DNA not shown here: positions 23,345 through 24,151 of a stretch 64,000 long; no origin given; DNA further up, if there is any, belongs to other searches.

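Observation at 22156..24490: Two secreted DM13 proteins, one with CopA-like Met/His repeats, in an operon with an ECF sigma and RskA-type anti-sigma pair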

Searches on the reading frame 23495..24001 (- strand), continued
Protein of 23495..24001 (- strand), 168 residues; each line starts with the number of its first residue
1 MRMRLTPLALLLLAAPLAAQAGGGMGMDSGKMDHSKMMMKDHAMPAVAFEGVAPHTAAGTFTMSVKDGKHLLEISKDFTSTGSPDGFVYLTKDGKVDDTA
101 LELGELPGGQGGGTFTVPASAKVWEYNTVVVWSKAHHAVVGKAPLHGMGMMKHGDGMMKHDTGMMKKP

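Call 53: find_homologous_proteins(query=A3, max_evalue=0.00001)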
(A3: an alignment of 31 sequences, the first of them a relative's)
Query A3 (31 sequences) (164 aa, profile of the alignment): 707 proteins with E <= 0.00001 among 8000 candidates; the best 120 are listed.
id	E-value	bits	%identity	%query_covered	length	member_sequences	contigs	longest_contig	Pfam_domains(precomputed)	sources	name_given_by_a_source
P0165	1.6e-59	219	85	100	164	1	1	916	PF10517.15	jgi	-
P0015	6.6e-58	213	100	100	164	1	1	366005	PF10517.15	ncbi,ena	-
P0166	1.7e-57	212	62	85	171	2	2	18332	PF10517.15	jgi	-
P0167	2.1e-57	212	61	81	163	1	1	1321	PF10517.15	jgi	jgi:hypothetical protein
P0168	1.5e-56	209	64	100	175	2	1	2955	PF10517.15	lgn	-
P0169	3.3e-56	208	74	98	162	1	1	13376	PF10517.15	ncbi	ncbi:MAG: DM13 domain-containing protein [Gemmatimonadota bacterium]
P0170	4.1e-56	207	60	99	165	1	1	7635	PF10517.15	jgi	jgi:Electron transfer DM13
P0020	5.8e-56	207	59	100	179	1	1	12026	PF10517.15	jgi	jgi:Electron transfer DM13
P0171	8.7e-56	206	74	88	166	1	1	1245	PF10517.15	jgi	jgi:hypothetical protein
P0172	9.5e-56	206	62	100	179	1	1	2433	PF10517.15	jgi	jgi:pentapeptide MXKDX repeat protein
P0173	1.0e-55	206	57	100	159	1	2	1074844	PF10517.15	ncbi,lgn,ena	-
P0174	3.0e-55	205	70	85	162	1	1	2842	PF10517.15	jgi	jgi:Electron transfer DM13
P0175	3.6e-55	204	60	88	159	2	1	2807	PF10517.15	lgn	-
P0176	4.4e-55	204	74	98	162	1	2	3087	PF10517.15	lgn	-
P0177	6.9e-55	203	63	88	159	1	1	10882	PF10517.15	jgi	jgi:hypothetical protein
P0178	7.1e-55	203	58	100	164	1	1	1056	PF10517.15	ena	-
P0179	1.3e-54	203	74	85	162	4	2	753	PF10517.15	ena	-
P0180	1.5e-54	202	74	100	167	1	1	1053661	PF10517.15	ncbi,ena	-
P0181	1.7e-54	202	50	96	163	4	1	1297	PF10517.15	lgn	-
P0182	1.9e-54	202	56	98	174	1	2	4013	PF10517.15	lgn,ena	-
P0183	2.4e-54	202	79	100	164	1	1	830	PF10517.15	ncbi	-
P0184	6.1e-54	200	52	94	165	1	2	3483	PF10517.15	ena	-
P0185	9.3e-54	200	53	95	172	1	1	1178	PF10517.15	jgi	jgi:hypothetical protein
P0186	1.4e-53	199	48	95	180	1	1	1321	PF10517.15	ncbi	-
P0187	1.4e-53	199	63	96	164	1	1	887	PF10517.15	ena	-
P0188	1.5e-53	199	51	95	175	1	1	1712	PF10517.15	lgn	-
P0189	2.0e-53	199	48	88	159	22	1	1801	PF10517.15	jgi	jgi:electron transfer DM13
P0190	2.1e-53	199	63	95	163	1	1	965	PF10517.15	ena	-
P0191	2.3e-53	199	51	88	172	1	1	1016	PF10517.15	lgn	-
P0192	3.1e-53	198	58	100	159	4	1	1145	PF10517.15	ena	-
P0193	4.4e-53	198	65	98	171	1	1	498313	PF10517.15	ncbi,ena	-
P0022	6.6e-53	197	54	75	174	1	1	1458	PF10517.15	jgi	jgi:hypothetical protein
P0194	1.3e-52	196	52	93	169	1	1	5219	PF10517.15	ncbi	-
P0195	1.7e-52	196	57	98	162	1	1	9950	PF10517.15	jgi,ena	jgi:hypothetical protein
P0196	1.9e-52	196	53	85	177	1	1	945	PF10517.15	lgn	-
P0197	2.1e-52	195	60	100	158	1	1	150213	PF10517.15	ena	-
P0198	2.4e-52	195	49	88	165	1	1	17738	PF10517.15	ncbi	ncbi:MAG: DM13 domain-containing protein [Gemmatimonadales bacterium]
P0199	2.9e-52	195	59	100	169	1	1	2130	PF10517.15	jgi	-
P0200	4.6e-52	194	49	93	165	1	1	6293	PF10517.15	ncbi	-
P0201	5.3e-52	194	49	88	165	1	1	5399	PF10517.15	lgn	-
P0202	5.6e-52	194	48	95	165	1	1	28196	PF10517.15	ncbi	ncbi:MAG: DM13 domain-containing protein [Gemmatimonadales bacterium]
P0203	6.4e-52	194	50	88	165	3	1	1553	PF10517.15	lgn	-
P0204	6.9e-52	194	60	86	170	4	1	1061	PF10517.15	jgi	jgi:pentapeptide MXKDX repeat protein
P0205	8.2e-52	193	47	95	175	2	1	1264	PF10517.15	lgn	-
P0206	1.3e-51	193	47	95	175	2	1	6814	PF10517.15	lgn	-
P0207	2.2e-51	192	60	87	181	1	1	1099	PF10517.15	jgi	jgi:hypothetical protein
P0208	2.7e-51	192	58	85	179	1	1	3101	PF10517.15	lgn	-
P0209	3.3e-51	191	45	98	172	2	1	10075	PF10517.15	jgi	jgi:pentapeptide MXKDX repeat protein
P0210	3.8e-51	191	50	98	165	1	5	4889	PF10517.15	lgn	-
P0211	5.9e-51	191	46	100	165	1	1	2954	PF10517.15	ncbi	-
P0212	5.9e-51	191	50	98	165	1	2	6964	PF10517.15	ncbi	-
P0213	6.7e-51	190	51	88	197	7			PF10517.15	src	-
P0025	7.0e-51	190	53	87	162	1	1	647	PF10517.15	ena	-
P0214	1.2e-50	190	45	93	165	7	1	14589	PF10517.15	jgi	-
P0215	1.3e-50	190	52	100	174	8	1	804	PF10517.15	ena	-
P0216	1.7e-50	189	52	100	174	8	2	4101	PF10517.15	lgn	-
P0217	3.1e-50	188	44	99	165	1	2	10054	PF10517.15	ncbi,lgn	ncbi:MAG: DM13 domain-containing protein [Gemmatimonadales bacterium]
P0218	3.8e-50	188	52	68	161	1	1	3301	PF10517.15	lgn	-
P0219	4.0e-50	188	44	99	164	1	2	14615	PF10517.15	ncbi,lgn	ncbi:MAG: DM13 domain-containing protein [Gemmatimonadales bacterium]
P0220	5.1e-50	188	53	100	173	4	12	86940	PF10517.15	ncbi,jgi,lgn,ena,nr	ncbi:MAG: DM13 domain-containing protein [Gemmatimonadota bacterium]|nr:DM13 domain-containing prote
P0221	5.2e-50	188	50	88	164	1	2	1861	PF10517.15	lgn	-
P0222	6.1e-50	187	49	100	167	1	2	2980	PF10517.15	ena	-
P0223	6.2e-50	187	46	100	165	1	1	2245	PF10517.15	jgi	jgi:Electron transfer DM13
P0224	8.0e-50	187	69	83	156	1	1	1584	PF10517.15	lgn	-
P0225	8.4e-50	187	56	94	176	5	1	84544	PF10517.15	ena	-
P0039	1.3e-49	186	46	92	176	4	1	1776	PF10517.15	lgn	-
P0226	1.4e-49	186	42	98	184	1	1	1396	PF10517.15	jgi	jgi:pentapeptide MXKDX repeat protein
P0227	3.0e-49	185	70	83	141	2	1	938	PF10517.15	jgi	jgi:hypothetical protein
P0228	5.9e-49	184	47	88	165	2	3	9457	PF10517.15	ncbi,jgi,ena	-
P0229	9.7e-49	183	52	89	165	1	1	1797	PF10517.15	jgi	-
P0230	2.6e-48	182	51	85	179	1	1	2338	PF10517.15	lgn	-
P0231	3.2e-48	182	51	82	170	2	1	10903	PF10517.15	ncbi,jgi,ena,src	-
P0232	3.4e-48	182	47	93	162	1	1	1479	PF10517.15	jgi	jgi:hypothetical protein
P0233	4.5e-48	181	45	98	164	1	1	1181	PF10517.15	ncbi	-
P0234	6.5e-48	181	55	92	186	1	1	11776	PF10517.15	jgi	jgi:Electron transfer DM13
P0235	9.2e-48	180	45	98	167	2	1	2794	PF10517.15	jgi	jgi:hypothetical protein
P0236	1.1e-47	180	56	87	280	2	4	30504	PF10517.15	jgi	jgi:hypothetical protein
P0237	2.1e-47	179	54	86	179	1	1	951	PF10517.15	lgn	-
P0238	3.6e-47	178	44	98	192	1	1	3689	PF10517.15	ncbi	ncbi:MAG: DM13 domain-containing protein [Gemmatimonadales bacterium]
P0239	1.6e-46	176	43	98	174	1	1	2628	PF10517.15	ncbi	ncbi:MAG TPA: DM13 domain-containing protein [Gemmatimonadales bacterium]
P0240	5.2e-46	175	53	75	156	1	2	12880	PF10517.15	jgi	jgi:electron transfer DM13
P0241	8.1e-46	174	59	83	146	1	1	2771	PF10517.15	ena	-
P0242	1.1e-45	173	50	82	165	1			PF10517.15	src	-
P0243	1.4e-45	173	46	88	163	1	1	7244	PF10517.15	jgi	jgi:hypothetical protein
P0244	6.2e-45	171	51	88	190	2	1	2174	PF10517.15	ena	-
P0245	2.0e-44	169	37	85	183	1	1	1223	PF10517.15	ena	-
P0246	2.6e-44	169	45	86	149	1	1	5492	PF10517.15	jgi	jgi:hypothetical protein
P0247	2.8e-44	169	50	75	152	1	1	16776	PF10517.15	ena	-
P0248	5.0e-44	168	54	96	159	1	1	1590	PF10517.15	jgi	-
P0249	1.0e-43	167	39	97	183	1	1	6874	PF10517.15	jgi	jgi:hypothetical protein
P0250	1.2e-43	167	38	96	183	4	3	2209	PF10517.15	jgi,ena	jgi:hypothetical protein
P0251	1.3e-43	167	40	96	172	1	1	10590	PF10517.15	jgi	jgi:electron transfer DM13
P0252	1.9e-43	166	38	96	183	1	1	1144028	PF10517.15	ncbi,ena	-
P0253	2.3e-43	166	36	82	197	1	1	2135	PF10517.15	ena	-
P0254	2.6e-43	166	53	69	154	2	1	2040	PF10517.15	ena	-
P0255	3.3e-43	165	43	77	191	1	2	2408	PF10517.15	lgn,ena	-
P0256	4.3e-43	165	40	84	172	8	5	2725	PF10517.15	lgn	-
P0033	5.9e-43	165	42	74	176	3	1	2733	PF10517.15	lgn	-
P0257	6.7e-43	164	42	93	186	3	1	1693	PF10517.15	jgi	jgi:electron transfer DM13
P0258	7.2e-43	164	37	85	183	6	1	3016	PF10517.15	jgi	jgi:hypothetical protein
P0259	9.7e-43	164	36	96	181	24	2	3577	PF10517.15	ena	-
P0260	1.4e-42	163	38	96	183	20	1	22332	PF10517.15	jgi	jgi:electron transfer DM13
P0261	1.8e-42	163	35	96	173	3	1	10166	PF10517.15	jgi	jgi:hypothetical protein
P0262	3.2e-42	162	36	96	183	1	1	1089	PF10517.15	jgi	jgi:hypothetical protein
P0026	7.9e-42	161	45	92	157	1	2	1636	PF10517.15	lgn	-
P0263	9.2e-42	161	38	93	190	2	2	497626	PF10517.15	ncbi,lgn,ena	-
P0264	2.4e-41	159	32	93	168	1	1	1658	PF10517.15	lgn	-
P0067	2.6e-41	159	30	93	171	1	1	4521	PF10517.15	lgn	-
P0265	3.5e-41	159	55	67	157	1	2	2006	PF10517.15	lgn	-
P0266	4.0e-41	159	39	85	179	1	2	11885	PF10517.15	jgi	jgi:electron transfer DM13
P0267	5.9e-41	158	37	74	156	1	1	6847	PF10517.15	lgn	-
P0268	6.8e-41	158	38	95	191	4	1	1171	PF10517.15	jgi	jgi:hypothetical protein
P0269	1.2e-40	157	32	93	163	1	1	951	PF10517.15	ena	-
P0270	2.2e-40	156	40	85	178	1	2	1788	PF10517.15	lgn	-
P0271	2.4e-40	156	38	92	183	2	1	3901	PF10517.15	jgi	jgi:hypothetical protein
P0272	3.7e-40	156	36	90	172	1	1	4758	PF10517.15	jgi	jgi:hypothetical protein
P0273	1.2e-39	154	36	96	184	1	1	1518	PF10517.15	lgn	-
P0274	2.0e-39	153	36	93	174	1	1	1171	PF10517.15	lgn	-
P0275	2.0e-39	153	34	88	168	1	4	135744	PF10517.15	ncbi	-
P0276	2.5e-39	153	32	89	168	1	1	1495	PF10517.15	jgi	jgi:hypothetical protein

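Call 54: find_encoding_contigs(protein=P0252, flank=7000, max_places=2)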
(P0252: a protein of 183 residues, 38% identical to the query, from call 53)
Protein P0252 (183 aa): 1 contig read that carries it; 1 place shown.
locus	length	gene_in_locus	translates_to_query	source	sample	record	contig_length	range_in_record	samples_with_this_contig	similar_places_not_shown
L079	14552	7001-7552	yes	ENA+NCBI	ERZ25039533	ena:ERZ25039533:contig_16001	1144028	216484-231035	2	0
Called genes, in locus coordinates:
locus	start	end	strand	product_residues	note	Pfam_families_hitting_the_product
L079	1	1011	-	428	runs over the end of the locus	PF07995:GSDH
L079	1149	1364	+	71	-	-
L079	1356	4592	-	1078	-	PF02811:PHP, PF07733:DNA_pol3_alpha, PF17657:DNA_pol3_finger, PF14579:HHH_6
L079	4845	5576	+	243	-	-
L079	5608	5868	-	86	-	-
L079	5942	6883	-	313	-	PF02558:ApbA, PF03807:F420_oxidored (faint), PF08546:ApbA_C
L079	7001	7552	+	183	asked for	PF10517:DM13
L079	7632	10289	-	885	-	PF00069:Pkinase, PF01636:APH (faint), PF07714:PK_Tyr_Ser-Thr, PF07676:PD40 (faint), PF26549:Tricorn_N, PF26550:Tricorn_2nd, PF26549:Tricorn_N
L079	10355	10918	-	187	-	PF03352:Adenine_glyco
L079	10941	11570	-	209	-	PF07336:ABATE, PF11706:zf-CGNR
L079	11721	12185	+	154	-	PF00903:Glyoxalase, PF13669:Glyoxalase_4 (weak), PF22677:Ble-like_N (weak)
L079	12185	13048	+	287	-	PF01243:PNPOx_N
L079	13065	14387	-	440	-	PF13493:DUF4118, PF13185:GAF_2 (weak), PF13492:GAF_3, PF00512:HisKA, PF02518:HATPase_c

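Call 55: find_encoding_contigs(protein=P0275, flank=7000, max_places=2)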
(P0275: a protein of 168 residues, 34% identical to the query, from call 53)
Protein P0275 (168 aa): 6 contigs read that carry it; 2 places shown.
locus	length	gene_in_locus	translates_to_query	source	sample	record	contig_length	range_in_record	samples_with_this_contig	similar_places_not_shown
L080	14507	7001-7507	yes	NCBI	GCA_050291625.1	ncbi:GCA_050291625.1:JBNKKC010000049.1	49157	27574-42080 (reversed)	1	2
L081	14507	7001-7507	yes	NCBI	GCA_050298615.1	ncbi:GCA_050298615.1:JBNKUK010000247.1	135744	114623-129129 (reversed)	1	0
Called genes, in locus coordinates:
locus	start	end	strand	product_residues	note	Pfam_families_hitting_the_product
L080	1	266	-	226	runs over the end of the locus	-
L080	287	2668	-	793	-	PF13506:Glyco_transf_21, PF03142:Chitin_synth_2 (faint), PF13641:Glyco_tranf_2_3, PF00535:Glycos_transf_2, PF10111:Glyco_tranf_2_2, PF13632:Glyco_trans_2_3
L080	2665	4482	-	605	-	PF25063:ARM_TT21_C (weak), PF14559:TPR_19, PF13424:TPR_12 (weak), PF13432:TPR_16 (weak), PF14559:TPR_19 (weak), PF00515:TPR_1 (weak), PF13414:TPR_11 (weak), PF02585:PIG-L, +18 more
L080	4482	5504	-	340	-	-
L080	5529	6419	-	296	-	PF21360:PylC-like_N (weak), PF14397:ATPgrasp_ST (faint), PF02655:ATP-grasp_3, PF13535:ATP-grasp_4, PF15632:ATPgrasp_Ter (weak)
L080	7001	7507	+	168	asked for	PF10517:DM13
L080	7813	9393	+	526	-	PF07690:MFS_1, PF00083:Sugar_tr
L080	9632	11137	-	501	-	-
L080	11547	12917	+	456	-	PF00534:Glycos_transf_1 (faint)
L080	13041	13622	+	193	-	PF03061:4HBT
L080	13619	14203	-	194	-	PF02659:Mntp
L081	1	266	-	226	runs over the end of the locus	-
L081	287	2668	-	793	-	PF13506:Glyco_transf_21, PF03142:Chitin_synth_2 (faint), PF13641:Glyco_tranf_2_3, PF00535:Glycos_transf_2, PF10111:Glyco_tranf_2_2, PF13632:Glyco_trans_2_3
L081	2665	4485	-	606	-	PF25063:ARM_TT21_C (weak), PF14559:TPR_19, PF13424:TPR_12 (weak), PF13432:TPR_16 (weak), PF14559:TPR_19 (weak), PF00515:TPR_1 (weak), PF13414:TPR_11 (weak), PF02585:PIG-L, +18 more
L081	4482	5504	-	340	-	-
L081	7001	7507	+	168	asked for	PF10517:DM13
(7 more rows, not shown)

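Call 56: find_encoding_contigs(protein=P0263, flank=7000, max_places=2)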
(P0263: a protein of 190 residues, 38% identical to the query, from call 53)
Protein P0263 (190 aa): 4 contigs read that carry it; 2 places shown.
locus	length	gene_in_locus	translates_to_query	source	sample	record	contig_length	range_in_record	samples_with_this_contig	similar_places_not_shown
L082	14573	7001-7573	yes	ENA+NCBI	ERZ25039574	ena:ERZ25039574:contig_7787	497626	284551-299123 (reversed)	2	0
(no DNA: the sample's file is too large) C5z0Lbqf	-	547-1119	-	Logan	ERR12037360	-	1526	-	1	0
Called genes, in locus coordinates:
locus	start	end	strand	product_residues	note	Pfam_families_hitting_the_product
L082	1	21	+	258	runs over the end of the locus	PF13490:zf-HC2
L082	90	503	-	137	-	-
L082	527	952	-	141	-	-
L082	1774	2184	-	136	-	-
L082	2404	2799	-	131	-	PF00072:Response_reg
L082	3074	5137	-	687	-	PF05649:Peptidase_M13_N, PF01431:Peptidase_M13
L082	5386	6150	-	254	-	PF14329:DUF4386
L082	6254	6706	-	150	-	PF18228:CdiI_N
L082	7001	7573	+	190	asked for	PF10517:DM13 (weak)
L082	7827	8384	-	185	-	PF03352:Adenine_glyco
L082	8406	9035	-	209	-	PF07336:ABATE, PF11706:zf-CGNR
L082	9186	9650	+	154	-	PF00903:Glyoxalase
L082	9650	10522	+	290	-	PF01243:PNPOx_N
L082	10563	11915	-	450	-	PF13428:TPR_14 (faint), PF12895:ANAPC3 (faint), PF07719:TPR_2 (faint), PF21033:RMD1-3 (faint), PF25062:ARM_TT21_N (faint), PF13432:TPR_16 (faint), PF14559:TPR_19 (faint), PF13414:TPR_11 (faint), +1 more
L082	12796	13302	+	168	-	-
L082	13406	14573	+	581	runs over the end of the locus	PF00171:Aldedh (weak)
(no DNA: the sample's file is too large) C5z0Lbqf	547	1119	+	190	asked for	PF10517:DM13 (weak)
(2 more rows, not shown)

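Call 63: search_protein_families(library=ncbifam, alignment_id=A3, max_evalue=0.01)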
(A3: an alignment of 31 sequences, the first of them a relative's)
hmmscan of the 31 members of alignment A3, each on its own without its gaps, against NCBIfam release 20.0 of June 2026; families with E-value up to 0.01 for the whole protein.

A. member 1, P0015 (164 aa): 0 families

B. families by the number of members that match (of 31 scanned): 1 family
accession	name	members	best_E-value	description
TIGR02953.1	penta_MxKDx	12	2.5e-10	pentapeptide MXKDX repeat protein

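Call 71: find_encoding_contigs(protein=P0173, flank=6000, max_places=2)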
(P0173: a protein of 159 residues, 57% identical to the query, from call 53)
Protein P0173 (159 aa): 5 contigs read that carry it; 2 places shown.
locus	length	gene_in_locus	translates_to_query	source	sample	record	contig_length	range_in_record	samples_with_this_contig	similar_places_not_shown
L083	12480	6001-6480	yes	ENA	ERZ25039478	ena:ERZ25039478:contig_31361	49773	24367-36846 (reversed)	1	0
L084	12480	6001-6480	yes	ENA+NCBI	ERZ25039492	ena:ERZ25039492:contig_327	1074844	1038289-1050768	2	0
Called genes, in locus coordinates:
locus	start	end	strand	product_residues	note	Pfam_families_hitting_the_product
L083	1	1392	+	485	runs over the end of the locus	PF02368:Big_2 (faint)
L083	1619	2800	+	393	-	PF00155:Aminotran_1_2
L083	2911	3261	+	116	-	-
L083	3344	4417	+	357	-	PF07715:Plug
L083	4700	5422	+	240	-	PF00593:TonB_dep_Rec_b-barrel (weak)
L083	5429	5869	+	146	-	-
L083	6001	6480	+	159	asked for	PF10517:DM13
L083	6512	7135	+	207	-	PF07638:Sigma70_ECF, PF04542:Sigma70_r2, PF08281:Sigma70_r4_2, PF04545:Sigma70_r4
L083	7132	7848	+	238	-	PF10099:RskA_C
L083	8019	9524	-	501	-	PF02113:Peptidase_S13, PF13354:Beta-lactamase2 (faint)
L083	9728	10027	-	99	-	PF00441:Acyl-CoA_dh_1, PF08028:Acyl-CoA_dh_2, PF22924:ACOX_C_alpha1 (weak)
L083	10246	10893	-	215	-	PF02771:Acyl-CoA_dh_N, PF02770:Acyl-CoA_dh_M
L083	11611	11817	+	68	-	PF03814:KdpA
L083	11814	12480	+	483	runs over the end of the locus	PF03814:KdpA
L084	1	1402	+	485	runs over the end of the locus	PF02368:Big_2 (faint)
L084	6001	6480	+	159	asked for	PF10517:DM13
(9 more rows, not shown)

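Call 72: find_encoding_contigs(protein=P0220, flank=6000, max_places=3)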
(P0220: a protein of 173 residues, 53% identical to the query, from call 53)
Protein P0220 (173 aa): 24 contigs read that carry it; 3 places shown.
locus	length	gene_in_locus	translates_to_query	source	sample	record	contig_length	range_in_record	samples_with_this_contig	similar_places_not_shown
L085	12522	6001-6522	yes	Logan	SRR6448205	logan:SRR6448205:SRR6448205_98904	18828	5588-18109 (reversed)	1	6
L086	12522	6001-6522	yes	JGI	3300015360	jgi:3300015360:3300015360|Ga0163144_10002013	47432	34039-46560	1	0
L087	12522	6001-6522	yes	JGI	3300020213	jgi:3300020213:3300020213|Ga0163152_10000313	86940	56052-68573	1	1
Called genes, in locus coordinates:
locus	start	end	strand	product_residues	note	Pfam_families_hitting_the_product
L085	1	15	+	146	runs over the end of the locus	-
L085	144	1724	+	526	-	-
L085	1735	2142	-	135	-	-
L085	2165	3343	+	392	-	PF00155:Aminotran_1_2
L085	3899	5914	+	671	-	PF07715:Plug, PF00593:TonB_dep_Rec_b-barrel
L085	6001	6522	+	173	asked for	PF10517:DM13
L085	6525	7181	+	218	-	PF07638:Sigma70_ECF, PF04542:Sigma70_r2, PF08281:Sigma70_r4_2, PF04545:Sigma70_r4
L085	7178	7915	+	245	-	PF10099:RskA_C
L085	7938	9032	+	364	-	PF02417:Chromate_transp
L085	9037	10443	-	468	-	PF00672:HAMP (weak), PF00512:HisKA, PF02518:HATPase_c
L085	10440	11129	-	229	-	PF00072:Response_reg, PF00486:Trans_reg_C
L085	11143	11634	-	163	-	-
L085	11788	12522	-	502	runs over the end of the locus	PF02113:Peptidase_S13, PF13354:Beta-lactamase2 (faint)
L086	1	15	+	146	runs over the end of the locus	-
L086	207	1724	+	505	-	-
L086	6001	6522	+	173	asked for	PF10517:DM13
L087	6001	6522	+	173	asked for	PF10517:DM13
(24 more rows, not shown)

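Call 77: find_encoding_contigs(protein=P0019, flank=5000, max_places=3)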
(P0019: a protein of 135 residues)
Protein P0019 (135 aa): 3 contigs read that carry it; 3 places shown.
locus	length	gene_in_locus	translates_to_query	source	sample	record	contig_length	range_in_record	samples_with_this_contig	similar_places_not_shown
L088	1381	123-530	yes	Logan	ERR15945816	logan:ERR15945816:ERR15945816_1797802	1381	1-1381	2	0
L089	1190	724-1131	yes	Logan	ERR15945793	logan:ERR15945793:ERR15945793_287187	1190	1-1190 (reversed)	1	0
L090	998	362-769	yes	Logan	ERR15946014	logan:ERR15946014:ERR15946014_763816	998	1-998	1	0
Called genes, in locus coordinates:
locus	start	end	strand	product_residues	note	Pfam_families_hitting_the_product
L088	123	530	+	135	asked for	PF10517:DM13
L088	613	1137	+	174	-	PF10517:DM13 (weak)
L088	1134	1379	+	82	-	?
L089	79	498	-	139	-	-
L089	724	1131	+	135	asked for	PF10517:DM13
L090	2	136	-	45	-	?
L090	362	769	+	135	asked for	PF10517:DM13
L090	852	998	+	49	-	?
